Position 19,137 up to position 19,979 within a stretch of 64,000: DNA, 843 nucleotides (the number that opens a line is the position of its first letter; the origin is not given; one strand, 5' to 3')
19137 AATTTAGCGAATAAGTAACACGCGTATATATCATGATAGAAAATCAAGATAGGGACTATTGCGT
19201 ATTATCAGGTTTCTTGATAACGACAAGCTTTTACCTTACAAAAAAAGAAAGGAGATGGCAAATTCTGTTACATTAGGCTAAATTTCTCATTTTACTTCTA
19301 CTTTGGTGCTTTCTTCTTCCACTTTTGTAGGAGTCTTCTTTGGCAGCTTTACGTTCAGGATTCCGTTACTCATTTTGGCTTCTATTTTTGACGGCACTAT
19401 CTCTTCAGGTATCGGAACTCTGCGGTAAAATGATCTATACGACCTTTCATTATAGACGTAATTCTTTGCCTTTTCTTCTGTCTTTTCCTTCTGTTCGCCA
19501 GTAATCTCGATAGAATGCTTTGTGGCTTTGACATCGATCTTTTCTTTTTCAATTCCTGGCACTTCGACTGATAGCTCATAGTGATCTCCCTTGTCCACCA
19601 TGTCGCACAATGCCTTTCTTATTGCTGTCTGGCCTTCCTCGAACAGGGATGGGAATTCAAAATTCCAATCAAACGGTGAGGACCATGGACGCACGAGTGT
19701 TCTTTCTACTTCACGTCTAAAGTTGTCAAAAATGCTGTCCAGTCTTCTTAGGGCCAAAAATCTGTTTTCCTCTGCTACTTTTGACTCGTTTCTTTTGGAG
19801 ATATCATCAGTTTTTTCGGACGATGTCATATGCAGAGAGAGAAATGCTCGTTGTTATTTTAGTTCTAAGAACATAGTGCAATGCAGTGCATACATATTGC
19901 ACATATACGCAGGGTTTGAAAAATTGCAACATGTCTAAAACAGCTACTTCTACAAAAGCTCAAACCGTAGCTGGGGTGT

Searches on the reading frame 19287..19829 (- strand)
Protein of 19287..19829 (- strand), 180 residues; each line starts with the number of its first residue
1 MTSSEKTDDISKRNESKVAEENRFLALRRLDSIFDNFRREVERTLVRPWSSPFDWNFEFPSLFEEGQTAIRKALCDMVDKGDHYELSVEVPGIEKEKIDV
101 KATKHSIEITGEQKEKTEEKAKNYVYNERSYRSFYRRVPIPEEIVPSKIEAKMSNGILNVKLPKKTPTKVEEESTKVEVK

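Call 8: search_protein_families(library=pfam, proteins=[window:19287-19829:-])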
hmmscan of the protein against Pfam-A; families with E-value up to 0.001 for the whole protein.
window:19287-19829:- (180 aa): 2 families
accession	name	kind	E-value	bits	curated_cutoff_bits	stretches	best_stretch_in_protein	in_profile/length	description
PF00011.27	HSP20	-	2.2e-22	79.5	20.8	1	76-179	1-101/102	Hsp20/alpha crystallin family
PF17886.7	ArsA_HSP20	-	1.2e-05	25.2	22.5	1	81-161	1-62/63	HSP20-like domain found in ArsA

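Call 24: find_homologous_proteins(query=window:19287-19829:-)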
Query window:19287-19829:- (180 aa): 690 proteins with E <= 0.001 among 779 candidates; the best 120 are listed.
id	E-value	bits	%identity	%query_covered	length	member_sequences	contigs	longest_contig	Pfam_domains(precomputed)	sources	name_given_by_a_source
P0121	1.9e-110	384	99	100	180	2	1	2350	PF00011.28,PF17886.8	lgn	-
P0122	1.4e-96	339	87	100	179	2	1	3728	PF00011.28,PF17886.8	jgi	jgi:HSP20 family protein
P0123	1.0e-88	314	85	100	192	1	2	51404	PF00011.28,PF17886.8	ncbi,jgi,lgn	ncbi:MAG: Hsp20/alpha crystallin family protein [Nitrososphaera sp.]|jgi:HSP20 family protein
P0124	2.2e-83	296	78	100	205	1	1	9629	PF00011.28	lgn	-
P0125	2.8e-67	244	71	94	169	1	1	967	PF00011.28,PF17886.8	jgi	jgi:HSP20 family protein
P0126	3.7e-66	240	71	87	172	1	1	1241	PF00011.28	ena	-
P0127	2.9e-65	237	71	87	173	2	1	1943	PF00011.28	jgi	jgi:HSP20 family protein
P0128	3.3e-65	237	69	87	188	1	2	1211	PF00011.28,PF17886.8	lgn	-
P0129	1.0e-64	235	71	87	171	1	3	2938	PF00011.28,PF17886.8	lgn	-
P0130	6.9e-64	233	68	94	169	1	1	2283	PF00011.28,PF17886.8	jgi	jgi:HSP20 family protein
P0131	5.4e-63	230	67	89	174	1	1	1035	PF00011.28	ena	-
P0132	8.0e-62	226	70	84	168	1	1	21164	PF00011.28,PF17886.8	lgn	-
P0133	1.7e-60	222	62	99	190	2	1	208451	PF00011.28,PF17886.8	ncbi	-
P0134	4.0e-60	221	63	99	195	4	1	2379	PF00011.28,PF17886.8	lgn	-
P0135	4.1e-60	220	70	84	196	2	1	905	PF00011.28,PF17886.8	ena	-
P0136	5.7e-60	220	61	99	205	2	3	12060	PF00011.28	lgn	-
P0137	1.0e-59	219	66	84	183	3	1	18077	PF00011.28,PF17886.8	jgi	-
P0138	1.9e-59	218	63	99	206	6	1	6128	PF00011.28,PF17886.8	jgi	jgi:HSP20 family protein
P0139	3.9e-59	217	62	99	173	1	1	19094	PF00011.28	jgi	jgi:HSP20 family protein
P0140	6.7e-59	217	61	99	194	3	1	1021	PF00011.28,PF17886.8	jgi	jgi:HSP20 family protein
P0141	1.3e-58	216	61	99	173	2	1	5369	PF00011.28,PF17886.8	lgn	-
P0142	1.5e-58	215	60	100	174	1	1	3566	PF00011.28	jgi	jgi:HSP20 family protein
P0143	1.7e-58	215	61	99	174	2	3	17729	PF00011.28,PF17886.8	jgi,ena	-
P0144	2.3e-58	215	66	84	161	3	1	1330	PF00011.28,PF17886.8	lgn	-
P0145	2.9e-58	214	60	99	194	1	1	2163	PF00011.28,PF17886.8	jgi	jgi:HSP20 family protein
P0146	3.5e-58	214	60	99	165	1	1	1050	PF00011.28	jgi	-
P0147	4.6e-58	214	63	84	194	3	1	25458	PF00011.28,PF17886.8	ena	-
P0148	5.8e-58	213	60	95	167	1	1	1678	PF27746.1,PF00011.28,PF17886.8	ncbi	-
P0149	6.7e-58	213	59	99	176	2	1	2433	PF00011.28,PF17886.8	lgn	-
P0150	8.4e-58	213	60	99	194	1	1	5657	PF00011.28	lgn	-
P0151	1.0e-57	213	60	99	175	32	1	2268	PF00011.28,PF17886.8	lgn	-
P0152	2.0e-57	212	60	99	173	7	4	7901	PF00011.28,PF17886.8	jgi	jgi:HSP20 family protein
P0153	6.8e-57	210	65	85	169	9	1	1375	PF00011.28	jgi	jgi:HSP20 family protein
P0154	8.3e-57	210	60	100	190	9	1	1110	PF00011.28,PF17886.8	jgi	jgi:HSP20 family protein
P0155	9.0e-57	210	59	99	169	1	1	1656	PF00011.28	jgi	jgi:HSP20 family protein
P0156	1.0e-56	209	60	95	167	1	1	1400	PF00011.28,PF17886.8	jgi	jgi:HSP20 family protein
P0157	1.5e-56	209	60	95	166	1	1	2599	PF00011.28,PF17886.8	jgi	jgi:HSP20 family protein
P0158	2.2e-56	208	61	100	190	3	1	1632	PF00011.28,PF17886.8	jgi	jgi:HSP20 family protein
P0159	3.1e-56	208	63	87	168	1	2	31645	PF00011.28,PF17886.8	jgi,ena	-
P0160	3.3e-56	208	60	95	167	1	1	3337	PF00011.28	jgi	jgi:HSP20 family protein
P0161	3.8e-56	208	60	95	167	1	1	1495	PF00011.28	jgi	jgi:HSP20 family protein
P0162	5.1e-56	207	60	95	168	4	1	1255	PF00011.28,PF17886.8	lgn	-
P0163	5.7e-56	207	59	95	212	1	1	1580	PF00011.28,PF17886.8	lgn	-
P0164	6.0e-56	207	60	95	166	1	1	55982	PF00011.28,PF17886.8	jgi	jgi:HSP20 family protein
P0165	7.0e-56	207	57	97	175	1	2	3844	PF00011.28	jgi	jgi:HSP20 family protein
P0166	8.3e-56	206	58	99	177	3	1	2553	PF00011.28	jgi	jgi:HSP20 family protein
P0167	1.2e-55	206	60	89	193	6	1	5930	PF00011.28,PF17886.8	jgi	jgi:HSP20 family protein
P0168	1.2e-55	206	58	99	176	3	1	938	PF00011.28,PF17886.8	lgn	-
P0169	1.5e-55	206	59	99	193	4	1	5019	PF00011.28,PF17886.8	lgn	-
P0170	1.8e-55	205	58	95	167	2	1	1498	PF00011.28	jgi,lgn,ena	-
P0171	1.9e-55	205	60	92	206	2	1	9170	PF00011.28,PF17886.8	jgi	jgi:HSP20 family protein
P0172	1.9e-55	205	59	95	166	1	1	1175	PF00011.28,PF17886.8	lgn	-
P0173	2.0e-55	205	66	86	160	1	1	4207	PF00011.28,PF17886.8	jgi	jgi:HSP20 family protein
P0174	2.2e-55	205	65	84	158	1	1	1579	PF00011.28,PF17886.8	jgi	jgi:HSP20 family protein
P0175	2.2e-55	205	59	99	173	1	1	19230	PF00011.28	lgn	-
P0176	2.3e-55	205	59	95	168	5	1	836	PF00011.28,PF17886.8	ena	-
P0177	2.5e-55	205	60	99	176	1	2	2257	PF00011.28,PF17886.8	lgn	-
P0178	2.7e-55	205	59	89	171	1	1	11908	PF27746.1,PF00011.28,PF17886.8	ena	-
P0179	3.1e-55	205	61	87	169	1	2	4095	PF00011.28,PF17886.8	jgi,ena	jgi:HSP20 family protein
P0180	3.2e-55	205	64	89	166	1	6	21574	PF00011.28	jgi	jgi:HSP20 family protein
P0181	3.5e-55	204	55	100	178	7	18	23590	PF00011.28,PF17886.8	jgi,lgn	jgi:HSP20 family protein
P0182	3.5e-55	204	69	79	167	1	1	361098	PF00011.28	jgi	jgi:HSP20 family protein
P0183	3.5e-55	204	60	89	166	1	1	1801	PF00011.28,PF17886.8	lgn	-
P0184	3.8e-55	204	61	88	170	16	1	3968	PF27746.1,PF00011.28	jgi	jgi:HSP20 family protein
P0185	4.5e-55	204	61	87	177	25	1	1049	PF00011.28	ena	-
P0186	5.0e-55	204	58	95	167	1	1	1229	PF27746.1,PF00011.28,PF17886.8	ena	-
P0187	5.1e-55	204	66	86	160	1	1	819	PF00011.28,PF17886.8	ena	-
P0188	5.4e-55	204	65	85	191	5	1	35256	PF00011.28,PF17886.8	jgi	jgi:HSP20 family protein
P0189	7.1e-55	203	58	95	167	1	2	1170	PF00011.28,PF17886.8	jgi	jgi:HSP20 family protein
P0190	7.1e-55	203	66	86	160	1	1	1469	PF00011.28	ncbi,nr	ncbi:MAG TPA: Hsp20/alpha crystallin family protein [Nitrososphaera sp.]|nr:Hsp20/alpha crystallin f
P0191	7.7e-55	203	60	89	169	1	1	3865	PF00011.28,PF17886.8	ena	-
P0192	8.1e-55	203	60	89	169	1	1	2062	PF00011.28,PF17886.8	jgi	-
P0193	9.4e-55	203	61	89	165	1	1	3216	PF00011.28,PF17886.8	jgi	jgi:HSP20 family protein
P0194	9.5e-55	203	59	87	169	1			PF00011.28,PF17886.8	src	-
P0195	1.0e-54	203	58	90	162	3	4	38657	PF27746.1,PF00011.28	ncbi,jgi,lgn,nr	ncbi:MAG: hypothetical protein DA328_00750 [Nitrososphaeraceae archaeon]|nr:hypothetical protein [Ni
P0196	1.2e-54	203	61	94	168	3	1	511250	PF00011.28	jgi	jgi:HSP20 family protein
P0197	1.2e-54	203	59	89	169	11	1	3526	PF00011.28,PF17886.8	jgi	jgi:HSP20 family protein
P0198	1.2e-54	203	66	86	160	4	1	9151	PF00011.28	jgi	jgi:HSP20 family protein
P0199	1.3e-54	203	58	100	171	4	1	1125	PF00011.28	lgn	-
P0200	1.3e-54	203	60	89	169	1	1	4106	PF00011.28,PF17886.8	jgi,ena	jgi:HSP20 family protein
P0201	1.4e-54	203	54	100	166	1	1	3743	PF27746.1,PF00011.28,PF17886.8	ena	-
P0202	1.4e-54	202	56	100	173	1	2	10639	PF00011.28,PF17886.8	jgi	jgi:HSP20 family protein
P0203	1.5e-54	202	64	84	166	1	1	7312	PF00011.28,PF17886.8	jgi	jgi:HSP20 family protein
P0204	1.6e-54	202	58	95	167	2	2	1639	PF00011.28,PF17886.8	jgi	jgi:HSP20 family protein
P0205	1.7e-54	202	66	86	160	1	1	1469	PF00011.28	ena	-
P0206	1.8e-54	202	55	100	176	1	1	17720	PF00011.28,PF17886.8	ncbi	-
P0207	1.8e-54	202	59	92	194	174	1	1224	PF00011.28,PF17886.8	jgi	jgi:HSP20 family protein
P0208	2.0e-54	202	60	89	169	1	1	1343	PF00011.28,PF17886.8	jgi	jgi:HSP20 family protein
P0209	2.0e-54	202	64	85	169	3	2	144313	PF00011.28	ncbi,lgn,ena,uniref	ncbi:MAG: Hsp20/alpha crystallin family protein [Nitrososphaera sp.]|uniref:Hsp20/alpha crystallin f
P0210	2.1e-54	202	59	91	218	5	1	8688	PF00011.28,PF17886.8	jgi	jgi:HSP20 family protein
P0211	2.2e-54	202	63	85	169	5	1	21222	PF00011.28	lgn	-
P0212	2.6e-54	202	58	99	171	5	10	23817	PF27746.1,PF00011.28,PF17886.8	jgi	jgi:HSP20 family protein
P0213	2.8e-54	201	59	100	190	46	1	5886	PF00011.28,PF17886.8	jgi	jgi:HSP20 family protein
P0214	2.8e-54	201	65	86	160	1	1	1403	PF00011.28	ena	-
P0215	2.8e-54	201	59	89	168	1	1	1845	PF00011.28,PF17886.8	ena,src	-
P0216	2.9e-54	201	63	84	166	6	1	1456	PF00011.28,PF17886.8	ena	-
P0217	2.9e-54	201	58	95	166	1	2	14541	PF00011.28,PF17886.8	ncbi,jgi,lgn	jgi:HSP20 family protein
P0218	2.9e-54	201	59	100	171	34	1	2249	PF00011.28,PF17886.8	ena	-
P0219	3.0e-54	201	57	98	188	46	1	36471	PF27746.1,PF00011.28,PF17886.8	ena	-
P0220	4.0e-54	201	61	87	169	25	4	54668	PF00011.28,PF17886.8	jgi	jgi:HSP20 family protein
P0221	4.1e-54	201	58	99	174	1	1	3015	PF00011.28,PF17886.8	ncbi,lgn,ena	-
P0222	4.3e-54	201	56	99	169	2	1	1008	PF27746.1,PF00011.28,PF17886.8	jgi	-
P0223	4.3e-54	201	59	89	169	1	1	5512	PF00011.28,PF17886.8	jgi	jgi:HSP20 family protein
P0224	4.6e-54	201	66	86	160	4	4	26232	PF00011.28,PF17886.8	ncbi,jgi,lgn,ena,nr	ncbi:MAG TPA: Hsp20/alpha crystallin family protein [Nitrososphaera sp.]|nr:Hsp20/alpha crystallin f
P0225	5.1e-54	201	61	85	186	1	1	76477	PF00011.28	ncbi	-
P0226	5.3e-54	201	57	100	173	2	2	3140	PF00011.28,PF17886.8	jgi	jgi:HSP20 family protein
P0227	5.3e-54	201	56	95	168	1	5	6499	PF00011.28,PF17886.8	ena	-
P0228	6.2e-54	200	62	87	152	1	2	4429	PF00011.28,PF17886.8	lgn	-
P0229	6.3e-54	200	61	89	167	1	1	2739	PF00011.28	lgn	-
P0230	6.3e-54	200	57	95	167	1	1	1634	PF00011.28,PF17886.8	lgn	-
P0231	6.7e-54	200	60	97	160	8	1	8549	PF00011.28,PF17886.8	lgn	-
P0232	8.2e-54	200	59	95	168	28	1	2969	PF00011.28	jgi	jgi:HSP20 family protein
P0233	8.4e-54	200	58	95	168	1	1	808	PF00011.28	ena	-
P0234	8.5e-54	200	60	92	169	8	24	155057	PF00011.28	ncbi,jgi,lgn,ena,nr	ncbi:MAG TPA: Hsp20/alpha crystallin family protein [Nitrososphaera sp.]|jgi:HSP20 family protein|nr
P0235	8.7e-54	200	64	91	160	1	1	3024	PF00011.28,PF17886.8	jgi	jgi:HSP20 family protein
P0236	9.5e-54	200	58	100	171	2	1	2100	PF00011.28,PF17886.8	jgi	jgi:HSP20 family protein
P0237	1.0e-53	200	59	92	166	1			PF00011.28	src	-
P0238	1.0e-53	200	57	99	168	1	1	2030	PF27746.1,PF00011.28,PF17886.8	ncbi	-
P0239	1.1e-53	200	57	99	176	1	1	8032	PF00011.28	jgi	-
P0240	1.1e-53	200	57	94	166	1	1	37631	PF00011.28,PF17886.8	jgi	jgi:HSP20 family protein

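Call 27: find_encoding_contigs(protein=P0124, flank=6000, max_places=2)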
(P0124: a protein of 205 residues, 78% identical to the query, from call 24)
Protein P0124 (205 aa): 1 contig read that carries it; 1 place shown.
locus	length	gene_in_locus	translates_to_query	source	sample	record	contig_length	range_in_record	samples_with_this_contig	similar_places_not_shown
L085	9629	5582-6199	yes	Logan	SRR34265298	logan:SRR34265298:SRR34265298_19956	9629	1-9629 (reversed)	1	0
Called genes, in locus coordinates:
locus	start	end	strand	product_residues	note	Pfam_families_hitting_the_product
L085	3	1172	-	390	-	?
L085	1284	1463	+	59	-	PF06348:DUF1059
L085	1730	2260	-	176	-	PF02566:OsmC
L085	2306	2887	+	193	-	PF00881:Nitroreductase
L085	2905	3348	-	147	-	PF00582:Usp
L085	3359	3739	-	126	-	PF00085:Thioredoxin, PF13098:Thioredoxin_2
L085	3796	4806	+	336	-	PF00890:FAD_binding_2 (faint), PF01266:DAO (faint), PF07992:Pyr_redox_2, PF12831:FAD_oxidored (weak), PF13738:Pyr_redox_3, PF00070:Pyr_redox (weak)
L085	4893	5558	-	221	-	PF00085:Thioredoxin (faint), PF14595:Thioredoxin_9 (faint), PF13098:Thioredoxin_2 (faint), PF23357:DUF7088 (weak), PF00462:Glutaredoxin (faint), PF13192:Thioredoxin_3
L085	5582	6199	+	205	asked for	PF00011:HSP20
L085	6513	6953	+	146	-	PF00571:CBS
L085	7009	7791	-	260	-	PF00571:CBS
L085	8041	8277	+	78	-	-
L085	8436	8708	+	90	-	-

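Call 28: find_encoding_contigs(protein=P0132, flank=6000, max_places=2)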
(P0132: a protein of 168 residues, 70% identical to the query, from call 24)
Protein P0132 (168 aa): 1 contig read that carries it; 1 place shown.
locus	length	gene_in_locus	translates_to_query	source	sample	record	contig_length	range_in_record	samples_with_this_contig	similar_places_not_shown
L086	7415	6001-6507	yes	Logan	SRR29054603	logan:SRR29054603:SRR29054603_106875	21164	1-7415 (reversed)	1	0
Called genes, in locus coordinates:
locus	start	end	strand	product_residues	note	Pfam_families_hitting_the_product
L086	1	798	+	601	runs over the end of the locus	PF00437:T2SSE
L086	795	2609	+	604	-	PF00482:T2SSF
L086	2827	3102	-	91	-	-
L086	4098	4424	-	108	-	-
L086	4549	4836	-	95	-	PF09962:DUF2196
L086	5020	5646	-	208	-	PF01867:Cas_Cas1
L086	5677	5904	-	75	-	-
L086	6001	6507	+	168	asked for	PF00011:HSP20, PF17886:ArsA_HSP20 (faint)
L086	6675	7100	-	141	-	-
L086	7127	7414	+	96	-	?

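Call 37: find_encoding_contigs(protein=P0133, flank=10000, max_places=1)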
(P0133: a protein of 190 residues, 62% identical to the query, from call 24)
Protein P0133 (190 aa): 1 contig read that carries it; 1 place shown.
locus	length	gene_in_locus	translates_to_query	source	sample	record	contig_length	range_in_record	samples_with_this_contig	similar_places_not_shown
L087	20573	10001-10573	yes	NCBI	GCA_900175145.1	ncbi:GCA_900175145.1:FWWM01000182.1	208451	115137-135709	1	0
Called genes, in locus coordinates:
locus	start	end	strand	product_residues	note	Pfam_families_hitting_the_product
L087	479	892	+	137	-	-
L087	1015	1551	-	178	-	-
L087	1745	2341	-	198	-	PF00857:Isochorismatase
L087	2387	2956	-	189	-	-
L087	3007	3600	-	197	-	PF02492:cobW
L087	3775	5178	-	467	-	PF02749:QRPTase_N (faint), PF17767:NAPRTase_N, PF01729:QRPTase_C, PF04095:NAPRTase, PF17956:NAPRTase_C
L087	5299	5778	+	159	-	PF00571:CBS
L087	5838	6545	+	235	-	PF00156:Pribosyltran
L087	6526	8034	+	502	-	PF01139:RtcB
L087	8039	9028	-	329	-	PF00571:CBS, PF01769:MgtE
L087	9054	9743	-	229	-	PF00326:Peptidase_S9 (faint), PF01738:DLH (weak), PF12146:Hydrolase_4 (faint)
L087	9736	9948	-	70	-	-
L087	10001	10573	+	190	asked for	PF00011:HSP20, PF17886:ArsA_HSP20 (weak)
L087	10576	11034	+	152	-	PF00571:CBS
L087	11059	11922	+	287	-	PF00571:CBS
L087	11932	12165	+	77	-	-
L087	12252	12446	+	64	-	-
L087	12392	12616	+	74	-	PF01938:TRAM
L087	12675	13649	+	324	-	PF00294:PfkB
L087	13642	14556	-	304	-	PF01156:IU_nuc_hydro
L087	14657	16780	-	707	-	PF02629:CoA_binding, PF13380:CoA_binding_2, PF13607:Succ_CoA_lig, PF19045:Ligase_CoA_2, PF13549:ATP-grasp_5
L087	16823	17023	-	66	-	-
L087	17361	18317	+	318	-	PF08271:Zn_Ribbon_TF, PF00382:TFIIB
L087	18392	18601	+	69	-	-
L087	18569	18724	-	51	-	-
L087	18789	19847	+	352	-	PF01137:RTC, PF05189:RTC_insert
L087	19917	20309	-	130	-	PF00571:CBS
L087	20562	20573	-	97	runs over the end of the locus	-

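Call 38: find_encoding_contigs(protein=P0137, flank=10000, max_places=1)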
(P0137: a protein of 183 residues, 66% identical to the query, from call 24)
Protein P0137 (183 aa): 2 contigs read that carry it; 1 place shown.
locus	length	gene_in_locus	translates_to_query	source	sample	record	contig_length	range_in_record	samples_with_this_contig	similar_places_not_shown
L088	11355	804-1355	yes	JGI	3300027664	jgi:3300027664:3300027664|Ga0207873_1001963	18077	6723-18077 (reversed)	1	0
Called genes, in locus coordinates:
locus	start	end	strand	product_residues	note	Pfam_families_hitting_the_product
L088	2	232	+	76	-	?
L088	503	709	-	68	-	-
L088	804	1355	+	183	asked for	PF00011:HSP20, PF17886:ArsA_HSP20 (weak)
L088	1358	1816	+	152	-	PF00571:CBS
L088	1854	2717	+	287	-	PF00571:CBS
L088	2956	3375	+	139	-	PF01894:YjbQ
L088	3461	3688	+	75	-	-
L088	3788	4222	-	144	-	PF00571:CBS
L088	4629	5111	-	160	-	PF04008:Adenosine_kin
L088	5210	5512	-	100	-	-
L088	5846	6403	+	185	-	PF00571:CBS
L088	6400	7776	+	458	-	PF07167:PhaC_N (weak), PF00561:Abhydrolase_1, PF12697:Abhydrolase_6 (faint), PF12146:Hydrolase_4 (faint), PF01738:DLH (faint), PF11339:DUF3141 (weak)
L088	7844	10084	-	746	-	PF02359:CDC48_N, PF02933:CDC48_2, PF06068:TIP49 (weak), PF00004:AAA, PF05496:RuvB_N, PF17862:AAA_lid_3, PF00004:AAA, PF17862:AAA_lid_3, +22 more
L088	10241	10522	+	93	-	-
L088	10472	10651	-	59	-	-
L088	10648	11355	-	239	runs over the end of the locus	PF00571:CBS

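Call 39: find_encoding_contigs(protein=P0129, flank=3000, max_places=2)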
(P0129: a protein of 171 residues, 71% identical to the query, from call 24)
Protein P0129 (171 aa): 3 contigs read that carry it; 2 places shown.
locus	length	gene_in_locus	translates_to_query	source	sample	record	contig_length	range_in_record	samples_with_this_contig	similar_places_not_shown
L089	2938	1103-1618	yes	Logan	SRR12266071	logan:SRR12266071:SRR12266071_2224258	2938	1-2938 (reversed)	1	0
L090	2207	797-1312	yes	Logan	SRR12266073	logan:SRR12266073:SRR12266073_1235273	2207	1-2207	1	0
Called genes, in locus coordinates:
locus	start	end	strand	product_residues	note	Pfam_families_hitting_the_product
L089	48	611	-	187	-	-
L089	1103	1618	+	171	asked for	PF00011:HSP20, PF17886:ArsA_HSP20 (weak)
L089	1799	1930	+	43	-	-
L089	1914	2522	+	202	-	-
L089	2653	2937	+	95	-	?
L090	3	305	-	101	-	?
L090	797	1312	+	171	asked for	PF00011:HSP20, PF17886:ArsA_HSP20 (weak)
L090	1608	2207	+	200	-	?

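Call 40: find_encoding_contigs(protein=P0130, flank=3000, max_places=1)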
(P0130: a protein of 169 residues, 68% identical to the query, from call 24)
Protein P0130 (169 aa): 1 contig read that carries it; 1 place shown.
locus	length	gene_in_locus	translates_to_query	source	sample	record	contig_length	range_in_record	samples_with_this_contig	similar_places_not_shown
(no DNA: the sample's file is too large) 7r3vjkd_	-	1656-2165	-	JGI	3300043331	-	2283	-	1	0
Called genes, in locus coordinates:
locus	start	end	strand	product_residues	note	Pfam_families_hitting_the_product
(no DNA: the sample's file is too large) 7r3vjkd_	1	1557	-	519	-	?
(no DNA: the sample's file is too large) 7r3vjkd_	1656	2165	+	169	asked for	PF00011:HSP20, PF17886:ArsA_HSP20 (faint)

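Call 49: find_related_loci(query=A3, collection=metagenome_contigs, flank=4000)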
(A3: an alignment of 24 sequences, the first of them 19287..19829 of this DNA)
Query A3 (180 aa) in metagenome_contigs; peptide patterns used: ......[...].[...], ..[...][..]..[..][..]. (x = any residue, [..] = any of these).
600 stretches matched a pattern (row limit reached: there are more); 13 encode a relative of the query (tblastn E <= 1e-3); 13 distinct loci.
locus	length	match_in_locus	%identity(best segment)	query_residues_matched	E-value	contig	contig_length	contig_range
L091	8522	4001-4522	62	1-179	6e-68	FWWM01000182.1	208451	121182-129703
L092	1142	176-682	61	1-180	2e-69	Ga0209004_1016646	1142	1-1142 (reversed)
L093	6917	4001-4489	59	15-180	3e-60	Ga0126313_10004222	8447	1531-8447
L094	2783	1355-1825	58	20-180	8e-60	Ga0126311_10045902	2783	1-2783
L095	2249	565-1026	61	24-180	2e-60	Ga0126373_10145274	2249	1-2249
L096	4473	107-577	58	20-180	2e-59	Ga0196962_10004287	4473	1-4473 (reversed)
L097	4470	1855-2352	57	2-179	2e-57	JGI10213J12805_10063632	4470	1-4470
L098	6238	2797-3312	55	1-180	6e-56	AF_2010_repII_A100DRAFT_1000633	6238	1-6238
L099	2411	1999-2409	61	30-169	8e-50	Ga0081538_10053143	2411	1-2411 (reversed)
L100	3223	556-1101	43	1-180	2e-36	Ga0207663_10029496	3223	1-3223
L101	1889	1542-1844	48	1-110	8e-22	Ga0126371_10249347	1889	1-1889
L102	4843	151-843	36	65-169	5e-17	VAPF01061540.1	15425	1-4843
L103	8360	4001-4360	27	45-162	1e-5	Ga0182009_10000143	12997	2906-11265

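Call 51: search_protein_families(library=pfam, proteins=[L087:9736-9948:-, L085:8041-8277:+, L089:1914-2522:+], max_evalue=1)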
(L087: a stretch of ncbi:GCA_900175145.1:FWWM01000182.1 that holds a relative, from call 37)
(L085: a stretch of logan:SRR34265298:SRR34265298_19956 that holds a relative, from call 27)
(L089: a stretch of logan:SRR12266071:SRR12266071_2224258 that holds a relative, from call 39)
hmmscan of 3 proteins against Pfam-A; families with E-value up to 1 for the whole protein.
L087:9736-9948:- (70 aa): 0 families

L085:8041-8277:+ (78 aa): 1 family
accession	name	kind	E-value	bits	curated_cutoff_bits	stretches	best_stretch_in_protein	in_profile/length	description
PF22993.4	SAM_EPH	-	0.21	11.8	27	1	24-48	28-52/60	Ephrin receptor 1 SAM domain-like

L089:1914-2522:+ (202 aa): 4 families
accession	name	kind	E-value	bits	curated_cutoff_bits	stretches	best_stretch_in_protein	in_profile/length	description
PF01402.27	RHH_1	-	0.021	15.2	20.5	1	23-57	2-36/39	Ribbon-helix-helix protein, copG family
PF19891.5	DUF6364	-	0.05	14.5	27.3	1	23-83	5-48/70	Family of unknown function (DUF6364)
PF12441.14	CopG_antitoxin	-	0.064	14.5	28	1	18-55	40-77/79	CopG antitoxin of type II toxin-antitoxin system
PF05534.18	HicB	-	0.13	12.7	21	1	21-54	18-51/51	HicB family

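Call 54: search_protein_families(library=pfam, proteins=[L085:3-1172:-, L087:479-892:+, L089:48-611:-, L088:10241-10522:+], max_evalue=0.01)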
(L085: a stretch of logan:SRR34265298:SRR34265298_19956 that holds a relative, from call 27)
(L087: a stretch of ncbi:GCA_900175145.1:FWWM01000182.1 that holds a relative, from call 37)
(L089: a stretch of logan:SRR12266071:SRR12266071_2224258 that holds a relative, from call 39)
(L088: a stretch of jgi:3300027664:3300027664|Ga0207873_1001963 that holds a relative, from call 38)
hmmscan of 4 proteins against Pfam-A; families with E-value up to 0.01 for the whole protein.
L085:3-1172:- (390 aa): 7 families
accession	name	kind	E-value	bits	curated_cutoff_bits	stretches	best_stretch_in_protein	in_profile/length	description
PF07992.20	Pyr_redox_2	-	6.9e-49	167.3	26.1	1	5-320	2-286/291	Pyridine nucleotide-disulphide oxidoreductase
PF00070.33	Pyr_redox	-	5.5e-17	62.5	22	1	172-250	2-81/82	Pyridine nucleotide-disulphide oxidoreductase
PF13434.12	Lys_Orn_oxgnase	-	7e-10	39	21.3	1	127-209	143-230/339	L-lysine 6-monooxygenase/L-ornithine 5-monooxygenase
PF13738.12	Pyr_redox_3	-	1.4e-09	38.1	30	1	45-309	29-305/305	Pyridine nucleotide-disulphide oxidoreductase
PF02852.28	Pyr_redox_dim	-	8e-05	23.2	25.3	1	345-371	1-27/110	Pyridine nucleotide-disulphide oxidoreductase, dimerisation domain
PF06039.21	Mqo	-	0.0022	17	27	1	222-277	194-247/489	Malate:quinone oxidoreductase (Mqo)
PF02737.24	3HCDH_N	-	0.0096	16.3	22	0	172-223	2-53/180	3-hydroxyacyl-CoA dehydrogenase, NAD binding domain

L087:479-892:+ (137 aa): 2 families
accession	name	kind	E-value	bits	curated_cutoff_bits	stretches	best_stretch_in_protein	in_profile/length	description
PF07681.17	DoxX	-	0.0029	18.6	23.6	1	14-96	3-82/85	DoxX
PF13781.11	DoxX_3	-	0.0053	17.7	25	1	23-97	3-78/102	DoxX-like family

L089:48-611:- (187 aa): 0 families

L088:10241-10522:+ (93 aa): 0 families
